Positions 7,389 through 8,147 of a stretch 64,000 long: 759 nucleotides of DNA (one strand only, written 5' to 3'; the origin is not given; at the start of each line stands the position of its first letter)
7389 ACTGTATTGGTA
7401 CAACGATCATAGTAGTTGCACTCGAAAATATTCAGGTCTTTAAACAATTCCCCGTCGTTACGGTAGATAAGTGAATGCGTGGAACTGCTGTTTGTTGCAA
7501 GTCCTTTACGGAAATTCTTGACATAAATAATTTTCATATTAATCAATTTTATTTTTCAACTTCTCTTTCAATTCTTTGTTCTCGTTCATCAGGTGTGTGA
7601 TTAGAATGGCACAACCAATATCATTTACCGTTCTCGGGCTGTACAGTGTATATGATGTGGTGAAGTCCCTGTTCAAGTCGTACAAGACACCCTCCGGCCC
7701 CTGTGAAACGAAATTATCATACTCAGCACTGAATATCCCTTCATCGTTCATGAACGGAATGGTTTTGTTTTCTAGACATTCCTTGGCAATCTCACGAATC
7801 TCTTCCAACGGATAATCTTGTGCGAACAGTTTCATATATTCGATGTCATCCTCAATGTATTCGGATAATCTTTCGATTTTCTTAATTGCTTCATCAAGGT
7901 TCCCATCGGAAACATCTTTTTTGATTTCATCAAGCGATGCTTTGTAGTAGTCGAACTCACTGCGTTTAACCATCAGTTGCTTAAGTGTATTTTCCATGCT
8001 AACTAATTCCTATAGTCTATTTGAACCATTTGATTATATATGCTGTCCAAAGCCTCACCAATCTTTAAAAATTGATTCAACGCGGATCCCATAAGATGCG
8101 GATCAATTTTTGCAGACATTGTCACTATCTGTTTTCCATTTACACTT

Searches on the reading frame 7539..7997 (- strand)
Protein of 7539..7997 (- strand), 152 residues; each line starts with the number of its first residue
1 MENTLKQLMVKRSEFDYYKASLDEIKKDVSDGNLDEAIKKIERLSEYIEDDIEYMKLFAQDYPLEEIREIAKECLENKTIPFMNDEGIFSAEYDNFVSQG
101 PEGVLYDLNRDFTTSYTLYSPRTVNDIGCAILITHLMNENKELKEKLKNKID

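Call 12: search_protein_families(library=phrogs, proteins=[window:7539-7997:-], max_evalue=0.01)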
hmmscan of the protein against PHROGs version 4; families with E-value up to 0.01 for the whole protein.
window:7539-7997:- (152 aa): 0 families

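Call 83: search_protein_families(library=pfam, proteins=[window:7539-7997:-], max_evalue=0.01)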
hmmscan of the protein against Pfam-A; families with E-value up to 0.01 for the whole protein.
window:7539-7997:- (152 aa): 2 families
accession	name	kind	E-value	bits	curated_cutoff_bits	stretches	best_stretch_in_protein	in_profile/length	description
PF14276.11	DUF4363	-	0.00016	22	27.5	1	13-70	9-66/107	Domain of unknown function (DUF4363)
PF18677.6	ArnB_C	-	0.0019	18.5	26.3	1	14-47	6-38/72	Archaellum regulatory network B, C-terminal domain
